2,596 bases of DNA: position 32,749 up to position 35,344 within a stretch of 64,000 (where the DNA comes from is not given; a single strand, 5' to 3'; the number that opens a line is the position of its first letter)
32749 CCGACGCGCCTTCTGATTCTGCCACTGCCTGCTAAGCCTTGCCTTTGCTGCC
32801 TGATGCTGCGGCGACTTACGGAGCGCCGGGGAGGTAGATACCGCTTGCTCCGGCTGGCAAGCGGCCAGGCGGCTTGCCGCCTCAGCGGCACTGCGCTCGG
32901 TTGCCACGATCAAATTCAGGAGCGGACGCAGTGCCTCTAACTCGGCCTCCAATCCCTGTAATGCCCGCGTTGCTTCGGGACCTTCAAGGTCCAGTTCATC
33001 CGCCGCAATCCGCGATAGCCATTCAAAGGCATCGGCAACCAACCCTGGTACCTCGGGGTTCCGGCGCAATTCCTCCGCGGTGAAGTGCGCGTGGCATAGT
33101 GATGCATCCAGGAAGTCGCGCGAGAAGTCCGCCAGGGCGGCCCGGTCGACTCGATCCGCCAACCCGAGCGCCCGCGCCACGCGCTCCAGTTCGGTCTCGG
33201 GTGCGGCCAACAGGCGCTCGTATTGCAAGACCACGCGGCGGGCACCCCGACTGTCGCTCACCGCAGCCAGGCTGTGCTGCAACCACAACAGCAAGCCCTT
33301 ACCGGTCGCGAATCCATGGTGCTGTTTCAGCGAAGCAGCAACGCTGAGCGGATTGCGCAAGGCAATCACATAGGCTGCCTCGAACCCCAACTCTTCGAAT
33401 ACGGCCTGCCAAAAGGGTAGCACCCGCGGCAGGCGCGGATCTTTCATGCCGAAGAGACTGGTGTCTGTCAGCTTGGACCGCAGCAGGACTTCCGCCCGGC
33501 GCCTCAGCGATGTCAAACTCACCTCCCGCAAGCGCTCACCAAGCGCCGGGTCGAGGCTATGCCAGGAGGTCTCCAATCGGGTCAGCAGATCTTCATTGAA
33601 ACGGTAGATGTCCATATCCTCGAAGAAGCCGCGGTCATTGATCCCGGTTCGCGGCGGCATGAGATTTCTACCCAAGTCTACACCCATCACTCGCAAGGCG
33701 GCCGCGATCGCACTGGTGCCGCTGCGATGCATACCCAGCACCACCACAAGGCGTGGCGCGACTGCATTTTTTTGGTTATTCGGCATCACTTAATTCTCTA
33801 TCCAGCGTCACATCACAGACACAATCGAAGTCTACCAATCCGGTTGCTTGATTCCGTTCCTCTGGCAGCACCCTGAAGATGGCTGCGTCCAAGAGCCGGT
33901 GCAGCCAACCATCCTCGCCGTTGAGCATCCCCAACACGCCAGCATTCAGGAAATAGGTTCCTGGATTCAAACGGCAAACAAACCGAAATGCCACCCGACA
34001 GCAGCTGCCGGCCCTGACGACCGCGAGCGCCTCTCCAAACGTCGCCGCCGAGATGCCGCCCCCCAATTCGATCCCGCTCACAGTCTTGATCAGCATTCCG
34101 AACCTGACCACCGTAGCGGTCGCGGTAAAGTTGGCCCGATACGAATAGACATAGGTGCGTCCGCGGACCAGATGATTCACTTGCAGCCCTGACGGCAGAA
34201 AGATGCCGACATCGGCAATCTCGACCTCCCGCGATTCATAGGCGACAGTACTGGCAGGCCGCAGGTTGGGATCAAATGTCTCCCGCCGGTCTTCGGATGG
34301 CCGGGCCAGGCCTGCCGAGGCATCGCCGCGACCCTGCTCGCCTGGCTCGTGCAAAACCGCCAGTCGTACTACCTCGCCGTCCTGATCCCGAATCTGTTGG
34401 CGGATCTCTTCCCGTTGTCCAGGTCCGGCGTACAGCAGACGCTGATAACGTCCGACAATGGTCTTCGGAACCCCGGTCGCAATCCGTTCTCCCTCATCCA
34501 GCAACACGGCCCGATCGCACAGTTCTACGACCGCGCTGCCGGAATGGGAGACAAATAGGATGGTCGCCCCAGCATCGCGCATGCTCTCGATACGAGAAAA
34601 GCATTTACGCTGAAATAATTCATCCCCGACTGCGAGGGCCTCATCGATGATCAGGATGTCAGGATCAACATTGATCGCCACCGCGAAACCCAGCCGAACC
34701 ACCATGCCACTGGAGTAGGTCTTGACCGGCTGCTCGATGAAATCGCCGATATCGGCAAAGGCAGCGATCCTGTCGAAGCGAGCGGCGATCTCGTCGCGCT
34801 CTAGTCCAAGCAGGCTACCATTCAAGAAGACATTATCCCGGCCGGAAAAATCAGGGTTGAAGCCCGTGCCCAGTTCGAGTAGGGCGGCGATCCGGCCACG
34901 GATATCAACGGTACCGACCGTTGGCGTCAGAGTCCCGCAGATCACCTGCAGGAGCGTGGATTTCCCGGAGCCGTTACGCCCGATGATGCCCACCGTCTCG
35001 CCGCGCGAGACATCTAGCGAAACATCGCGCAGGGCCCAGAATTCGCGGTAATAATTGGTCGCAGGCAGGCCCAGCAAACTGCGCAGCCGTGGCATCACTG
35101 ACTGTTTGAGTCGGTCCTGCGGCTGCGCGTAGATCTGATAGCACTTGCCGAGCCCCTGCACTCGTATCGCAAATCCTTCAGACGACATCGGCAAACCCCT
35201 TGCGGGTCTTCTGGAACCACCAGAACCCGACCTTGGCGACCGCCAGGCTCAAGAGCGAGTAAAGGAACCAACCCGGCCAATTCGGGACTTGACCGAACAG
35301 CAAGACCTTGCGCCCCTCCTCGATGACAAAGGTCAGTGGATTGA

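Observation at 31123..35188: Sulfotransferase / coiled-coil / WsaF-like GT fusion next to a Wzt with a carbohydrate-binding-type domain: candidate sulfate-capping chain terminator and molecular ruler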

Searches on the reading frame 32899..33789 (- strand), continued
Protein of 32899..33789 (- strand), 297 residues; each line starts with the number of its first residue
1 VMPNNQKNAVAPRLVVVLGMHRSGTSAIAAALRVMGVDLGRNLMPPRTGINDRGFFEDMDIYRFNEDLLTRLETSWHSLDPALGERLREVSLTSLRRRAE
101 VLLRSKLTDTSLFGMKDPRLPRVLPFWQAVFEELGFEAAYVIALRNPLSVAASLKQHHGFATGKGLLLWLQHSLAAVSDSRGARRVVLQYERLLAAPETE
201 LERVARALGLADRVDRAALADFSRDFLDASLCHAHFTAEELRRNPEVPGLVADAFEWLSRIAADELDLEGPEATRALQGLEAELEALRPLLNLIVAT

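Call 85: search_protein_families(library=pfam, proteins=[L018:107-1852:-, L080:15970-17814:+, L046:7792-9033:+, L038:417-1814:+], max_evalue=0.001)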
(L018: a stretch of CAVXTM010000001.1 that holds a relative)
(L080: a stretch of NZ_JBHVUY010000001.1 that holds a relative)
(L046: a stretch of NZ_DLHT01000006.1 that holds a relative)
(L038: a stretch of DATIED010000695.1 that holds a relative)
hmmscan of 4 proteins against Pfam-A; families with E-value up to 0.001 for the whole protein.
L018:107-1852:- (581 aa): 3 families
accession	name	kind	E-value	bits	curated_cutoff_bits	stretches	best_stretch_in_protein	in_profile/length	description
PF00005.33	ABC_tran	-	4.1e-21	76.5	25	1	181-312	1-135/137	ABC transporter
PF14524.12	Wzt_C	-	8.8e-10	39.2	30.4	1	392-498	2-105/143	Wzt C-terminal domain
PF13304.12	AAA_21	-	1.2e-05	26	27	1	195-214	3-22/304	AAA domain, putative AbiEii toxin, Type IV TA system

L080:15970-17814:+ (614 aa): 7 families
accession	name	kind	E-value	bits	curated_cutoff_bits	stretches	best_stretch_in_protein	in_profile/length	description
PF00005.33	ABC_tran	-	2.2e-20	74.1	25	1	57-188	1-135/137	ABC transporter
PF00685.33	Sulfotransfer_1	-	6.3e-19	68.8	22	1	367-564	2-182/255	Sulfotransferase domain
PF13469.12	Sulfotransfer_3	-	3.7e-10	40.9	27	1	440-566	113-214/216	Sulfotransferase family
PF13304.12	AAA_21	-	1e-06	29.5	27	1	71-98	3-36/304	AAA domain, putative AbiEii toxin, Type IV TA system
PF07719.23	TPR_2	-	3.1e-05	24.2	27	1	263-292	1-30/34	Tetratricopeptide repeat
PF13555.12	AAA_29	-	3.6e-05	23.9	27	1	63-101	18-55/61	P-loop containing region of AAA domain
PF13175.12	AAA_15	-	0.00076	19.6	32.1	0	57-94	14-50/374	AAA ATPase domain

L046:7792-9033:+ (413 aa): 5 families
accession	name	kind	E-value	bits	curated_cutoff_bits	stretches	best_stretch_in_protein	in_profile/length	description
PF00005.33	ABC_tran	-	2.2e-21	77.4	25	1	52-184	1-136/137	ABC transporter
PF14524.12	Wzt_C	-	4.9e-05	23.8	30.4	1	283-398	16-141/143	Wzt C-terminal domain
PF13401.12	AAA_22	-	0.00028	21.6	27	1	63-214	6-123/130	AAA domain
PF13304.12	AAA_21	-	0.00036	21.1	27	1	66-137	3-60/304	AAA domain, putative AbiEii toxin, Type IV TA system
PF13476.12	AAA_23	-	0.00051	21.2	27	1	48-89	9-46/201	AAA domain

L038:417-1814:+ (465 aa): 5 families
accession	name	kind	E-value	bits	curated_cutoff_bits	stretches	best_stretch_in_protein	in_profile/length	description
PF00005.33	ABC_tran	-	1.1e-25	91.3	25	1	65-197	1-136/137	ABC transporter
PF14524.12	Wzt_C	-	1.8e-20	73.9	30.4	1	316-451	4-143/143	Wzt C-terminal domain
PF13476.12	AAA_23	-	1.6e-05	26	27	1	59-108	7-52/201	AAA domain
PF13304.12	AAA_21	-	0.00043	20.9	27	0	79-108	3-41/304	AAA domain, putative AbiEii toxin, Type IV TA system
PF13555.12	AAA_29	-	0.00049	20.2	27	0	68-93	15-40/61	P-loop containing region of AAA domain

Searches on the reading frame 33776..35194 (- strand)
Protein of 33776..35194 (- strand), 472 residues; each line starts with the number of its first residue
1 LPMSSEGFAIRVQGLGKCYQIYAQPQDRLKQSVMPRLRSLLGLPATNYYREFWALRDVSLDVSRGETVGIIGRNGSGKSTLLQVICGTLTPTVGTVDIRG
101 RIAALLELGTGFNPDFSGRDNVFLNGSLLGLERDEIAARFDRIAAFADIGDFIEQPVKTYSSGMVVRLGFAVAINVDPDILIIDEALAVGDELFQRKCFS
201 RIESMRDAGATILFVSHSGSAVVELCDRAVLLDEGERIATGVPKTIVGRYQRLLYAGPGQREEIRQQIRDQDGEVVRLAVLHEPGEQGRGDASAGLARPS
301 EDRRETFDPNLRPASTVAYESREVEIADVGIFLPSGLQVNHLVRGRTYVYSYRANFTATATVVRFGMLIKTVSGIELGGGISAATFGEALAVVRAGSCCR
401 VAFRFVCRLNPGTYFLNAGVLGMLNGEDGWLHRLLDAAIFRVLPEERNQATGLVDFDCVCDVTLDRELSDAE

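Call 4: search_protein_families(library=pfam, proteins=[window:33776-35194:-], max_evalue=0.01)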
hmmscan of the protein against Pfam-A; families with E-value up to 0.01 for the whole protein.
window:33776-35194:- (472 aa): 6 families
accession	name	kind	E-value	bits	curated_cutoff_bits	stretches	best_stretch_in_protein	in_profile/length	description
PF14524.12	Wzt_C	-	9.4e-25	87.7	30.4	1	318-455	4-142/143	Wzt C-terminal domain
PF00005.33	ABC_tran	-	2e-23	84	25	1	55-187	1-136/137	ABC transporter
PF13476.12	AAA_23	-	3.7e-05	24.9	27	1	52-91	10-45/201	AAA domain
PF13304.12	AAA_21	-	0.00019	22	27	1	69-85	3-19/304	AAA domain, putative AbiEii toxin, Type IV TA system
PF13555.12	AAA_29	-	0.00019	21.6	27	1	59-92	16-49/61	P-loop containing region of AAA domain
PF13175.12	AAA_15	-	0.0037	17.4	32.1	1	52-85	11-43/374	AAA ATPase domain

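Call 5: search_protein_families(library=ncbifam, proteins=[window:33776-35194:-], max_evalue=0.01)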
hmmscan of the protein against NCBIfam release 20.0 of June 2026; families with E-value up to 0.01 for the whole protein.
window:33776-35194:- (472 aa): 184 families (the best 25 are shown)
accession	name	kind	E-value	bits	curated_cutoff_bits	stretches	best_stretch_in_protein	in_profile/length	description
NF010065.0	PRK13545.1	equivalog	7.4e-66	222.9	538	1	9-273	4-257/549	teichoic acids export protein ATP-binding subunit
NF010066.0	PRK13546.1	equivalog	1.1e-54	185.6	320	1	10-254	5-238/264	teichoic acids export ABC transporter ATP-binding subunit TagH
NF050108.1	galactan_ABC_ATP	equivalog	3.1e-54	183.7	400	1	51-251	41-241/244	galactan export ABC transporter ATP-binding subunit Wzt/RfbE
TIGR01188.1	drrA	subfamily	5.4e-33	114.6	312.45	1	48-246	2-211/302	daunorubicin resistance ABC transporter, ATP-binding protein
TIGR04521.1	ECF_ATPase_2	equivalog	2.9e-27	95.5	330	2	51-101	17-67/279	energy-coupling factor transporter ATPase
NF010060.0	PRK13537.1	equivalog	4e-27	94.9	521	1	49-247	25-234/314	nodulation factor ABC transporter ATP-binding protein NodI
TIGR04520.1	ECF_ATPase_1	equivalog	2.1e-26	93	315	2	129-255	106-232/269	energy-coupling factor transporter ATPase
NF010059.0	PRK13536.1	equivalog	1.5e-25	89.7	549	1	48-247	52-262/342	nodulation factor ABC transporter ATP-binding protein NodI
TIGR01166.1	cbiO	subfamily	1.7e-24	86.3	211.8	2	52-101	5-54/190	cobalt ABC transporter, ATP-binding protein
TIGR01288.1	nodI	equivalog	3e-24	85.6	424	1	55-247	20-223/303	nodulation factor ABC transporter ATP-binding protein NodI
NF010156.0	PRK13635.1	equivalog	9.4e-24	84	392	1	53-254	21-235/279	energy-coupling factor ABC transporter ATP-binding protein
NF033858.1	ABC2_perm_RbbA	equivalog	3.7e-23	81.4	1050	1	48-248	10-226/909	ribosome-associated ATPase/putative transporter RbbA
TIGR02769.1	nickel_nikE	equivalog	1.3e-22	80.6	332.55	2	155-238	146-230/265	nickel import ATP-binding protein NikE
NF007739.0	PRK10419.1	subfamily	3.5e-22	79.2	354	2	128-239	119-232/268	nickel ABC transporter ATP-binding protein NikE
TIGR03740.1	galliderm_ABC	subfamily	5.4e-22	78.6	309.75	1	48-236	9-201/223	lantibiotic protection ABC transporter ATP-binding subunit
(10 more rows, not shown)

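Call 46: search_protein_families(library=pfam, alignment_id=A4, max_evalue=0.001)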
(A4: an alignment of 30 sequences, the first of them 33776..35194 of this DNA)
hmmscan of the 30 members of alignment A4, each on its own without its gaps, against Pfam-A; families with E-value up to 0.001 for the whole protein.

A. member 1, window:33776-35194:- (472 aa): 5 families
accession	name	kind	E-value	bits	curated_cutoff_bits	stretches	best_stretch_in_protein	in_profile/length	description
PF14524.12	Wzt_C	-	9.4e-25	87.7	30.4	1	318-455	4-142/143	Wzt C-terminal domain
PF00005.33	ABC_tran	-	2e-23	84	25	1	55-187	1-136/137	ABC transporter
PF13476.12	AAA_23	-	3.7e-05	24.9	27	1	52-91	10-45/201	AAA domain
PF13304.12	AAA_21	-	0.00019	22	27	0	69-85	3-19/304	AAA domain, putative AbiEii toxin, Type IV TA system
PF13555.12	AAA_29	-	0.00019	21.6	27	1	59-92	16-49/61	P-loop containing region of AAA domain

B. families by the number of members that match (of 30 scanned): 10 families
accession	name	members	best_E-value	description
PF00005.33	ABC_tran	30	2.9e-27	ABC transporter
PF13304.12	AAA_21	25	4.8e-07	AAA domain, putative AbiEii toxin, Type IV TA system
PF14524.12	Wzt_C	24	1.3e-30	Wzt C-terminal domain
PF13476.12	AAA_23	21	3.1e-06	AAA domain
PF13555.12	AAA_29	20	1.1e-06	P-loop containing region of AAA domain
PF13175.12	AAA_15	3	2.2e-05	AAA ATPase domain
PF00685.33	Sulfotransfer_1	1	6.3e-19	Sulfotransferase domain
PF13469.12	Sulfotransfer_3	1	3.7e-10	Sulfotransferase family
PF07719.23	TPR_2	1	3.1e-05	Tetratricopeptide repeat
PF13401.12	AAA_22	1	0.00028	AAA domain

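Call 51: search_solved_structures(query=window:33776-35194:-, max_evalue=0.01, show_alignments=0)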
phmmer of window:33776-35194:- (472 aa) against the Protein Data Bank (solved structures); distinct sequences matched with E-value up to 0.01: 519 (the best 60 are shown).
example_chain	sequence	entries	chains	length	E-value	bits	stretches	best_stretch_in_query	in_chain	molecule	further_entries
8dku_A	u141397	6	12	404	1.1e-69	238.5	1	9-255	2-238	ABC transporter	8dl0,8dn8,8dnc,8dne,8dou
6amx_A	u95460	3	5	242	1.9e-69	237.8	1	10-253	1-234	ABC transporter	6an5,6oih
6m96_A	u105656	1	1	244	2.3e-69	237.5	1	9-253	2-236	ABC transporter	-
7k2t_A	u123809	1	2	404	2.9e-69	237.2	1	9-255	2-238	ABC transporter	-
6jbh_A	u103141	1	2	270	3e-60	207.4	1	17-280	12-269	TarH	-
7dd0_A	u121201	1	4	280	1.3e-56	195.5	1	43-253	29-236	Teichoic acids export ATP-binding protein TagH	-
9cfl_B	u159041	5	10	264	2.1e-49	171.7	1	9-255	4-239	Teichoic acids export ATP-binding protein TagH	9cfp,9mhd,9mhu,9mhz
9qhw_C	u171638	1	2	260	4e-47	164.2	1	28-250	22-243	ABC transporter ATP-binding protein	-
9qfx_C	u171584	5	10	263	4e-47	164.2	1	28-250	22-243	ABC transporter ATP-binding protein | Probable o-antigen/lipopolysaccharide transport ATP-binding protein ABC transporter RfbE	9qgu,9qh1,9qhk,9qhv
9qhx_C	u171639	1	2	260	1e-46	162.8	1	28-250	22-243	ABC transporter ATP-binding protein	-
9qhj_C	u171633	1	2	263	1e-46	162.8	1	28-250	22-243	Probable o-antigen/lipopolysaccharide transport ATP-binding protein ABC transporter RfbE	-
8tsi_A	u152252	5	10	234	1.9e-29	105.9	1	48-250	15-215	ABC transporter ATP-binding protein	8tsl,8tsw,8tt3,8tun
8tsh_A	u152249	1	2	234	5e-29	104.5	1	48-250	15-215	ABC transporter ATP-binding protein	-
8edw_A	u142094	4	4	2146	2.3e-23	85.9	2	53-251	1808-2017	Phospholipid-transporting ATPase ABCA7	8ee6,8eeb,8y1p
7w01_A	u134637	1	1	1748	1.4e-22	83.3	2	54-250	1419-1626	Phospholipid-transporting ATPase ABCA3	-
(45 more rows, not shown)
